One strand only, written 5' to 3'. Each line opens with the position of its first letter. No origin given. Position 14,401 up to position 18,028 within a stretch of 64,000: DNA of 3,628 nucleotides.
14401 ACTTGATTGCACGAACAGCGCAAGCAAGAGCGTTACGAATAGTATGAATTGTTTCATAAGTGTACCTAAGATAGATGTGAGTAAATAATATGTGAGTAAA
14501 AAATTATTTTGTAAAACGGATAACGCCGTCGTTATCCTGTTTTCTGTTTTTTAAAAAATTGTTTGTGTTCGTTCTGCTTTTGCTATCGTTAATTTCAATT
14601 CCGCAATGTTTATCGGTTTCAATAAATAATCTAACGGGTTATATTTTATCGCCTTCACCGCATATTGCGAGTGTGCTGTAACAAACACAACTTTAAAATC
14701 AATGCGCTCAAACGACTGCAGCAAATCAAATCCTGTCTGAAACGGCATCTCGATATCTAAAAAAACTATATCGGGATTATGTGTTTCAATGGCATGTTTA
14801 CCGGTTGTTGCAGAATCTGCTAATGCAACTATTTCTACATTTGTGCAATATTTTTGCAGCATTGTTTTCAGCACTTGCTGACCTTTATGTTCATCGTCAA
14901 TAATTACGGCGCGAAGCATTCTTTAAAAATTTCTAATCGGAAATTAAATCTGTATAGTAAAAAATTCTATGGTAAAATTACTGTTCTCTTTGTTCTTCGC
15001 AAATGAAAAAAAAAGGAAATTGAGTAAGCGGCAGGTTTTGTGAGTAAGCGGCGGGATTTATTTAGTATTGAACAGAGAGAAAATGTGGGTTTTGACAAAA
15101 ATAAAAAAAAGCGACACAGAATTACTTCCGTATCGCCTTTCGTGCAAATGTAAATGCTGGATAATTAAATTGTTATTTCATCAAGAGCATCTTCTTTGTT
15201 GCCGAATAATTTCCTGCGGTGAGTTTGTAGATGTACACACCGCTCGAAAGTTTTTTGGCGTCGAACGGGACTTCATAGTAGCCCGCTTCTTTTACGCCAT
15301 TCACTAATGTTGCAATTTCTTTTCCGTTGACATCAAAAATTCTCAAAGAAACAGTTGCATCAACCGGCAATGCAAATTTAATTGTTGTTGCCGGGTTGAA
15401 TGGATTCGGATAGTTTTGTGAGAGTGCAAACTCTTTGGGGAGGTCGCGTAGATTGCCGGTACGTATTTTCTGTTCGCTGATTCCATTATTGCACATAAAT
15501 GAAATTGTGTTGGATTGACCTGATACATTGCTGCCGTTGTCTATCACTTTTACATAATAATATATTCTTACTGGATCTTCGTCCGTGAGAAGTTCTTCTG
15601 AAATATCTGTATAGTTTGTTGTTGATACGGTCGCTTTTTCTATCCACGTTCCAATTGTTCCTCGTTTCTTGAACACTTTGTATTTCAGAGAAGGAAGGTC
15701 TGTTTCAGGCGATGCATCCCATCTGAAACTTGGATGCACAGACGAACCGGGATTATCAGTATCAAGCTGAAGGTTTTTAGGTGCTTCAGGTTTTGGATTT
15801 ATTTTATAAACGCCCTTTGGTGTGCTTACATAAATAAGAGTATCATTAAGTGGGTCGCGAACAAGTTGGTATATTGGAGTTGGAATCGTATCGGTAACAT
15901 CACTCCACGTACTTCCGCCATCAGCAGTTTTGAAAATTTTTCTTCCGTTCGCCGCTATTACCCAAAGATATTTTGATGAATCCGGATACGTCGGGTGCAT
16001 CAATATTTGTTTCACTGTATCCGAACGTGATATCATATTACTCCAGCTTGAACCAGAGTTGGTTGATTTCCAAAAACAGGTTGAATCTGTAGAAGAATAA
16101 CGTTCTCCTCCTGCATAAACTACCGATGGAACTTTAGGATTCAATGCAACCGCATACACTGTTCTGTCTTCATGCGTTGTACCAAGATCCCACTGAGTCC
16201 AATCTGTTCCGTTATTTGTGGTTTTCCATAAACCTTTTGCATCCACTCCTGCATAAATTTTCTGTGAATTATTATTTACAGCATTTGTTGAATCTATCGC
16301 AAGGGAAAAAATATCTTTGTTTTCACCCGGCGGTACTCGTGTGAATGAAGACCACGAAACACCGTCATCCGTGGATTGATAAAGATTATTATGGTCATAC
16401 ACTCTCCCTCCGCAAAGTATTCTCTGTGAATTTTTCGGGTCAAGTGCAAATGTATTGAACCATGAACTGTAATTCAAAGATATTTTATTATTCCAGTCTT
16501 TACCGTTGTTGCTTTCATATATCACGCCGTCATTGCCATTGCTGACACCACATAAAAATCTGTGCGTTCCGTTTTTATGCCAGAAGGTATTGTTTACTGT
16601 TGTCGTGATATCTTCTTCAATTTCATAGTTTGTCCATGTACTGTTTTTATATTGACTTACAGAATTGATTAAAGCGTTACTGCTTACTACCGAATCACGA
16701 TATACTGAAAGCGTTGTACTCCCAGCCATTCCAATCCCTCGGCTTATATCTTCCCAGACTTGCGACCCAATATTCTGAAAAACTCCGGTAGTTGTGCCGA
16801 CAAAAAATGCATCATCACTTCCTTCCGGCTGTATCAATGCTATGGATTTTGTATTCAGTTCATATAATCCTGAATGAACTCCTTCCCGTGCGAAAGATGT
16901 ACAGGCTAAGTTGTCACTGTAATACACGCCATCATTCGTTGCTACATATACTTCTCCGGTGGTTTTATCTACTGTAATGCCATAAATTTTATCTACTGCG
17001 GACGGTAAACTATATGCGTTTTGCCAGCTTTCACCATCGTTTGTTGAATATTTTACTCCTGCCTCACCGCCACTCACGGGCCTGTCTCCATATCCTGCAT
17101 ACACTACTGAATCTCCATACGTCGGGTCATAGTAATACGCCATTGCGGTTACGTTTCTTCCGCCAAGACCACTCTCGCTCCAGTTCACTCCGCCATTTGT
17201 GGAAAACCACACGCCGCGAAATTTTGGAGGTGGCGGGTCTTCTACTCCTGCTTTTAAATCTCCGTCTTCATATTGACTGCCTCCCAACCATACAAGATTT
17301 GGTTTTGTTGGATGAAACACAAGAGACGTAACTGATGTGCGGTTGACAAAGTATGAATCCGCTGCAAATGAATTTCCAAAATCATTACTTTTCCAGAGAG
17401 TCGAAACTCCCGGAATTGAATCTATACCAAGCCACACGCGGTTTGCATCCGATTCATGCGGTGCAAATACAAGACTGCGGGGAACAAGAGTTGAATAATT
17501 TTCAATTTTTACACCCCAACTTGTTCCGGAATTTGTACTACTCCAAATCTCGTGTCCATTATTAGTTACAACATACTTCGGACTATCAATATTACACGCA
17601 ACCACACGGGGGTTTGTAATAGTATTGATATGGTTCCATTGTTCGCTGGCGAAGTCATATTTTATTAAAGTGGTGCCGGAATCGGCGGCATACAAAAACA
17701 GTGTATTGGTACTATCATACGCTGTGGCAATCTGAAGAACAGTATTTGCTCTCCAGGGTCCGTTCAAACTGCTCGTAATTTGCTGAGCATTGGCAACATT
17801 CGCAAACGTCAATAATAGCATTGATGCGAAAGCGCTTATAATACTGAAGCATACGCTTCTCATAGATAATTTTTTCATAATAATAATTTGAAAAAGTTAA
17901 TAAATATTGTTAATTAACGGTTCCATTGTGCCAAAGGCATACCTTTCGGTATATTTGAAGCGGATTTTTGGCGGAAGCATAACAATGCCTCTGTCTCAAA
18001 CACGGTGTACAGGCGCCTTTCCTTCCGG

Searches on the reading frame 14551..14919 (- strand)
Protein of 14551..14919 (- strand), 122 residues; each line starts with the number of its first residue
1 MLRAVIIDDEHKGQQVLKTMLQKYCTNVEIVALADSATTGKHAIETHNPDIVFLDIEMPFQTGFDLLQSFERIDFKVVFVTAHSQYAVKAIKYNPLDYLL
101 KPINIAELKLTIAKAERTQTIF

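Call 9: search_protein_families(library=pfam, proteins=[window:14551-14919:-])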
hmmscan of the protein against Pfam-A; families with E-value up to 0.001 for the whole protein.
window:14551-14919:- (122 aa): 1 family
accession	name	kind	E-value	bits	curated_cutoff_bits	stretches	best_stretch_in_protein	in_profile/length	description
PF00072.30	Response_reg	-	2.8e-20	73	30.2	1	5-112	2-110/111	Response regulator receiver domain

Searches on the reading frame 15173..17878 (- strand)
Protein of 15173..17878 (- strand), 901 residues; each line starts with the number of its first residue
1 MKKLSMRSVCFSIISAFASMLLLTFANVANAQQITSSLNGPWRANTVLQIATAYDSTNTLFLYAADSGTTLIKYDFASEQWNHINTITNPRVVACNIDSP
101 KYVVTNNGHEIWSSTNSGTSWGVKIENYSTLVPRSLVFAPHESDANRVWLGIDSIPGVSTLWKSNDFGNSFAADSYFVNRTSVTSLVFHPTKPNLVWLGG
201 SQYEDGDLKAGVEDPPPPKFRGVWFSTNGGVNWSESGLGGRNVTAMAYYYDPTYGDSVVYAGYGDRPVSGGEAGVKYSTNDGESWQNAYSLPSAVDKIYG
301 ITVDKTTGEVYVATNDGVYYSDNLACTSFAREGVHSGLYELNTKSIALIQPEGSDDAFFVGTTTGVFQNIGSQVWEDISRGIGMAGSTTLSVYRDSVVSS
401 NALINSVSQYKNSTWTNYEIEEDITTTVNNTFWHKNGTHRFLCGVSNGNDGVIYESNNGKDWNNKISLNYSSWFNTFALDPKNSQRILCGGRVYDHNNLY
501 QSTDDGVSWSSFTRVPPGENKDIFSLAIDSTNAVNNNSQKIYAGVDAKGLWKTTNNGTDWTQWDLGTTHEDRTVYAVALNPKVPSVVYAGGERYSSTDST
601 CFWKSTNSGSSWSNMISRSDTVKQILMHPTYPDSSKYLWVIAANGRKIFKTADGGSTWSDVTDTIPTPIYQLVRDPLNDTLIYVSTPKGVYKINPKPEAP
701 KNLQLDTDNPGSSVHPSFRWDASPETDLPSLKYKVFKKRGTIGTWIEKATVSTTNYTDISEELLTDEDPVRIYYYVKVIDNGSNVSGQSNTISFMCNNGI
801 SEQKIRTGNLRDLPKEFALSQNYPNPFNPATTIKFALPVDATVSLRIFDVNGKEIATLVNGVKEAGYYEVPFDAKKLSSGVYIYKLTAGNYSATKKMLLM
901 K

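Call 9: search_protein_families(library=pfam, proteins=[window:15173-17878:-])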
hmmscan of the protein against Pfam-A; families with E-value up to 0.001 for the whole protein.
window:15173-17878:- (901 aa): 3 families
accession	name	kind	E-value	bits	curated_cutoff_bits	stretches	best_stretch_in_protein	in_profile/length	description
PF15902.12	Sortilin-Vps10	-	8e-19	68.2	33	3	497-617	1-114/446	Sortilin, neurotensin receptor 3,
PF18962.6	Por_Secre_tail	-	1e-10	42.2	27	1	823-897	2-73/75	Secretion system C-terminal sorting domain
PF13860.13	FlgD_ig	-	0.00013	22.3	27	1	831-889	12-76/79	FlgD Ig-like domain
